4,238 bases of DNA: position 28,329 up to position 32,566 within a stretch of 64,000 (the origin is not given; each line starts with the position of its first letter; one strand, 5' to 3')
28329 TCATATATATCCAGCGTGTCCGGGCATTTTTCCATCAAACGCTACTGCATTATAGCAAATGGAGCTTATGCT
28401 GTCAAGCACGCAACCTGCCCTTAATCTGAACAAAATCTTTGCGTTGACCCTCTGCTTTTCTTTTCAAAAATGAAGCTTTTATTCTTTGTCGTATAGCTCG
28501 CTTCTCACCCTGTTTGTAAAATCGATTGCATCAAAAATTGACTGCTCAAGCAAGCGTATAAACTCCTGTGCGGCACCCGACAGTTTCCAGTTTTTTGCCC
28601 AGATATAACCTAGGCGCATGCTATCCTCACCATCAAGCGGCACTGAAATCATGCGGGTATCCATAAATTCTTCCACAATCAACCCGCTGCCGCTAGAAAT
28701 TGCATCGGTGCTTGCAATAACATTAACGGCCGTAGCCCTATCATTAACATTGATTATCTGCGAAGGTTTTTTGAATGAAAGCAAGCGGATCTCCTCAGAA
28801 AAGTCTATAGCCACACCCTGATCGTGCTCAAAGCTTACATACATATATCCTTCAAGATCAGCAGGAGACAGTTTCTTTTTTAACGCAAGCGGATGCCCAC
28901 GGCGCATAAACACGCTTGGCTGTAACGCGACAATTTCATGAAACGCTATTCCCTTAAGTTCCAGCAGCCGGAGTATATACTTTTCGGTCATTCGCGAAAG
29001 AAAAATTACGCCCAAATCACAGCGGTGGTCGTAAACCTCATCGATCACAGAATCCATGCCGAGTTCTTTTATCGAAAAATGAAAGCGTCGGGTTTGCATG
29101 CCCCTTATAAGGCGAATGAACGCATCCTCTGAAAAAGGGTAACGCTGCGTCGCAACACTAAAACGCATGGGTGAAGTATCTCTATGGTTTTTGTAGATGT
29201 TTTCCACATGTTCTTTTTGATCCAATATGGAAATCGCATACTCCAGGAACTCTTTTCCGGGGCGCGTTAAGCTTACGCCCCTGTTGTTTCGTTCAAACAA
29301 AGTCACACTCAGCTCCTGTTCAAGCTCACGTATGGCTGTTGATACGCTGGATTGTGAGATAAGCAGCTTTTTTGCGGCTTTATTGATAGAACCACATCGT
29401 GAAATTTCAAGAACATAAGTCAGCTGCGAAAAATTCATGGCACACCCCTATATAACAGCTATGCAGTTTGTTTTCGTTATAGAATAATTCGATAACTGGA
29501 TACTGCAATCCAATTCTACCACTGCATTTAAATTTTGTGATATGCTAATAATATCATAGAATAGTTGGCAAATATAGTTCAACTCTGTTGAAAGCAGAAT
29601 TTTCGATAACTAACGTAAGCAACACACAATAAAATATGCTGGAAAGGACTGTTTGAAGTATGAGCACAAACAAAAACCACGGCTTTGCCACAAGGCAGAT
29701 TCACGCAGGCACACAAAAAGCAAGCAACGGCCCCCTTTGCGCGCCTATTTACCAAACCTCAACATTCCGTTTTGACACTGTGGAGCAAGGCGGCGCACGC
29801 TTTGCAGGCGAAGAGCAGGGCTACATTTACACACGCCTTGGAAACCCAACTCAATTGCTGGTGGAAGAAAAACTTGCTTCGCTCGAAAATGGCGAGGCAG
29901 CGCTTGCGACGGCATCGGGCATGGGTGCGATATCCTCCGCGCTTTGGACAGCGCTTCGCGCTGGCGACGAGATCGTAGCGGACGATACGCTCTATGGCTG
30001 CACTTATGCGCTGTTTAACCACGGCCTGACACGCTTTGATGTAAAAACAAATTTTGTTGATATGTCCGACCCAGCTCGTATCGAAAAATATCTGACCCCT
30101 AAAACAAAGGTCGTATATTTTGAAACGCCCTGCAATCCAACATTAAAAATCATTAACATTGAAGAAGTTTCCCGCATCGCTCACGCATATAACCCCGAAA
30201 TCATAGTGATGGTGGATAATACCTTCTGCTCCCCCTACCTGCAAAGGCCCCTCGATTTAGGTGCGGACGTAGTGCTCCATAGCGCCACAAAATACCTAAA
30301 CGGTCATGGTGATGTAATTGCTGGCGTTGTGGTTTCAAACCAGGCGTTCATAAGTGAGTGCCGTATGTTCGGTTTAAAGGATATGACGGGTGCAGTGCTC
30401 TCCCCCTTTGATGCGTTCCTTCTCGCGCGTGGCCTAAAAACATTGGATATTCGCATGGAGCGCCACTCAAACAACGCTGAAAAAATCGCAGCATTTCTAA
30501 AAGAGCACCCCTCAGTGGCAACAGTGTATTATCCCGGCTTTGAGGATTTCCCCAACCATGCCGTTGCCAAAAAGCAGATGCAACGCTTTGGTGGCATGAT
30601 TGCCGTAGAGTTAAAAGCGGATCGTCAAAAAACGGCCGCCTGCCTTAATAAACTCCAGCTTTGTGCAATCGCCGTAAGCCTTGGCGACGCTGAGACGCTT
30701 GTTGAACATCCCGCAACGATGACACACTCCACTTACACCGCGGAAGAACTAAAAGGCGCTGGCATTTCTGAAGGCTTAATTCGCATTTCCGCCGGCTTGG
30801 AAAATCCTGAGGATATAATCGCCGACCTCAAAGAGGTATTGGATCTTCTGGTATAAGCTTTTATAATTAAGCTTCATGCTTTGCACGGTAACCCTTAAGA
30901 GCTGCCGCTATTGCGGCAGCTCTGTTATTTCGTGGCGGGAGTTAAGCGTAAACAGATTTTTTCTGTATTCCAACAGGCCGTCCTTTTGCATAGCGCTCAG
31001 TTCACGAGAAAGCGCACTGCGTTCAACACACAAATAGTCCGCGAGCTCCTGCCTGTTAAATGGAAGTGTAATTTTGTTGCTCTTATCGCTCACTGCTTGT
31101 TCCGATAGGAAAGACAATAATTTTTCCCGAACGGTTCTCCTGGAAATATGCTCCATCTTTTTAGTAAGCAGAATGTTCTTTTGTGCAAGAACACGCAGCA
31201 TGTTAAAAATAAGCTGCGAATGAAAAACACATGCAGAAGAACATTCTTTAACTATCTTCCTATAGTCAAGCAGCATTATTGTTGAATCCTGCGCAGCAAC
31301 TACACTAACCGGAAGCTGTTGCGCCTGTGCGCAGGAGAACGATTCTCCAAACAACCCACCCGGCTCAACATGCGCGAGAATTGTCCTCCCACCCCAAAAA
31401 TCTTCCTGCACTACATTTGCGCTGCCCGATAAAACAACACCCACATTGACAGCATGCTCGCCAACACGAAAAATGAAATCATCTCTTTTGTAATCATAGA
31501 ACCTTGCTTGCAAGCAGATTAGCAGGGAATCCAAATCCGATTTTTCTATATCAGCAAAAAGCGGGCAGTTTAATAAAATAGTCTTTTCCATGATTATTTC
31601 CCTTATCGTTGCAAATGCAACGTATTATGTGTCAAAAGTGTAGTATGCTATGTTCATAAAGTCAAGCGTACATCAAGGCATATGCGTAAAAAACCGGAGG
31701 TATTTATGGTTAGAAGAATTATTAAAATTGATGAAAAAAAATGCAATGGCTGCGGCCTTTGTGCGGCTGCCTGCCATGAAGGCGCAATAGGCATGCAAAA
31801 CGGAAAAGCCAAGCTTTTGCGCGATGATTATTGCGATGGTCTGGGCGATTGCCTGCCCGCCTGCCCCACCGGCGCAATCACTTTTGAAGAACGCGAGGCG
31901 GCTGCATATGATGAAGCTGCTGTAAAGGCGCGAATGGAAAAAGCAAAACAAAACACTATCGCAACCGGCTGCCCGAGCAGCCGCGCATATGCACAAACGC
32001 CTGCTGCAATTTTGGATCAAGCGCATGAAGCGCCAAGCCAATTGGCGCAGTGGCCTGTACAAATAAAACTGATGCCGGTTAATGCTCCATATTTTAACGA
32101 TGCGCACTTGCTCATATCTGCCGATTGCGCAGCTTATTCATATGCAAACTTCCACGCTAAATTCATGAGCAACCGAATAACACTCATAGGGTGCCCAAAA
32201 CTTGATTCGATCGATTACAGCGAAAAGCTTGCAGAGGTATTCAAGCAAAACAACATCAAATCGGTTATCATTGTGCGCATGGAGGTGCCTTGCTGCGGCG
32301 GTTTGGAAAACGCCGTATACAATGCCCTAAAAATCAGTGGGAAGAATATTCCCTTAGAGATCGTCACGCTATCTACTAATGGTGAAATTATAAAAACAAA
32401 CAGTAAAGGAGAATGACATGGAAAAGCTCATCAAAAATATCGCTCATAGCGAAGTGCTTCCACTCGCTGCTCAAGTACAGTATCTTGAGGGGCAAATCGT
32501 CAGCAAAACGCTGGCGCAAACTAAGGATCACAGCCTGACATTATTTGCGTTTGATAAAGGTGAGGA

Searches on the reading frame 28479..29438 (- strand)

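Call 88: search_protein_families(library=pfam, proteins=[window:28479-29438:-], max_evalue=0.001)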
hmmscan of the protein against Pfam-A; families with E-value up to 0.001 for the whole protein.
window:28479-29438:- (319 aa): 2 families
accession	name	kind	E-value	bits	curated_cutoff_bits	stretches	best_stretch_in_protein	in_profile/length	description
PF00126.33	HTH_1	-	1.1e-19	70.5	26.6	1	4-61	2-59/60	Bacterial regulatory helix-turn-helix protein, lysR family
PF03466.25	LysR_substrate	-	6.3e-15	55.6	28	1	120-299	36-206/209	LysR substrate binding domain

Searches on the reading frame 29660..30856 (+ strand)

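Call 88: search_protein_families(library=pfam, proteins=[window:29660-30856:+], max_evalue=0.001)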
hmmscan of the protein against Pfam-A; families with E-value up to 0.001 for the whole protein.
window:29660-30856:+ (398 aa): 6 families
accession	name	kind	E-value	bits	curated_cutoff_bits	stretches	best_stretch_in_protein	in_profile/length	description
PF01053.26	Cys_Met_Meta_PP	-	4.5e-148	493.3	27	1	11-394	2-380/381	Cys/Met metabolism PLP-dependent enzyme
PF06838.17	Met_gamma_lyase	-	9.6e-11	41.3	24.2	1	52-235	47-247/405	Methionine gamma-lyase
PF00155.27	Aminotran_1_2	-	4.9e-09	36.3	19.7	1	65-189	44-188/361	Aminotransferase class I and II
PF00266.25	Aminotran_5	-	6.6e-05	22.5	21.5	1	89-214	75-204/371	Aminotransferase class-V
PF01212.27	Beta_elim_lyase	-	0.0001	22.2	27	1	62-285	31-270/288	Beta-eliminating lyase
PF01041.23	DegT_DnrJ_EryC1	-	0.00031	20.5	19.8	0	66-298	27-259/360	DegT/DnrJ/EryC1/StrS aminotransferase family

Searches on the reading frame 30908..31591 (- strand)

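Call 88: search_protein_families(library=pfam, proteins=[window:30908-31591:-], max_evalue=0.001)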
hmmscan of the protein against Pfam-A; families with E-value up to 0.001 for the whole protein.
window:30908-31591:- (227 aa): 2 families
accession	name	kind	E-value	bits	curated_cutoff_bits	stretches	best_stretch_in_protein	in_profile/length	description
PF00027.35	cNMP_binding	-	9.5e-12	45.2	27.5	1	34-116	4-85/89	Cyclic nucleotide-binding domain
PF13545.12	HTH_Crp_2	-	1.7e-11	44.3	27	1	156-219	1-64/70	Crp-like helix-turn-helix domain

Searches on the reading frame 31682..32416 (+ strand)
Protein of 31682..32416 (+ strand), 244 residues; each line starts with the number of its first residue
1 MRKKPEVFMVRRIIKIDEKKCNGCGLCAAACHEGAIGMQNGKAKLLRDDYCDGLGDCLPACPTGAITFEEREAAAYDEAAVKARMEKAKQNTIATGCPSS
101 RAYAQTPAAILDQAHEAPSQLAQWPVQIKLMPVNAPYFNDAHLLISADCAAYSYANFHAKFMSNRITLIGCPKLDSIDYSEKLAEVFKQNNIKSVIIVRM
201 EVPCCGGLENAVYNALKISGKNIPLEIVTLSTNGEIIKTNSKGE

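Call 88: search_protein_families(library=pfam, proteins=[window:31682-32416:+], max_evalue=0.001)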
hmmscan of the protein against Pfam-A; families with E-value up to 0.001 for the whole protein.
window:31682-32416:+ (244 aa): 11 families
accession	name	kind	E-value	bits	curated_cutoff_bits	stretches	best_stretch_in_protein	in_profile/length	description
PF12838.12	Fer4_7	-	1.3e-11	45.2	27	1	20-65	1-52/52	4Fe-4S dicluster domain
PF00037.32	Fer4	-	2e-10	40.5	21.1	2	14-36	1-23/24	4Fe-4S binding domain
PF12837.12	Fer4_6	-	3.6e-09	36.6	25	1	13-36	1-24/24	4Fe-4S binding domain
PF14697.11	Fer4_21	-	3e-08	34.1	35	1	15-67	2-58/59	4Fe-4S dicluster domain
PF13237.11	Fer4_10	-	4e-07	30.3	25.5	1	14-62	2-53/53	4Fe-4S dicluster domain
PF13187.11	Fer4_9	-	8.1e-07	29.4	27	1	20-66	1-52/52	4Fe-4S dicluster domain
PF25160.1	LdpA_Fe-S-bd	-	5.3e-06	26.6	27.6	0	47-68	24-45/49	LdpA Fe-S cluster-binding domain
PF13484.11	Fer4_16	-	3.3e-05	25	30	0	55-89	6-45/66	4Fe-4S double cluster binding domain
PF12797.12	Fer4_2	-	6.8e-05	23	24.5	1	13-32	2-21/22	4Fe-4S binding domain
PF13534.11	Fer4_17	-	0.00029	21.7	22.2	0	20-47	1-27/61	4Fe-4S dicluster domain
PF13459.11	Fer4_15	-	0.00089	20.4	22.4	0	14-79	1-55/66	4Fe-4S single cluster domain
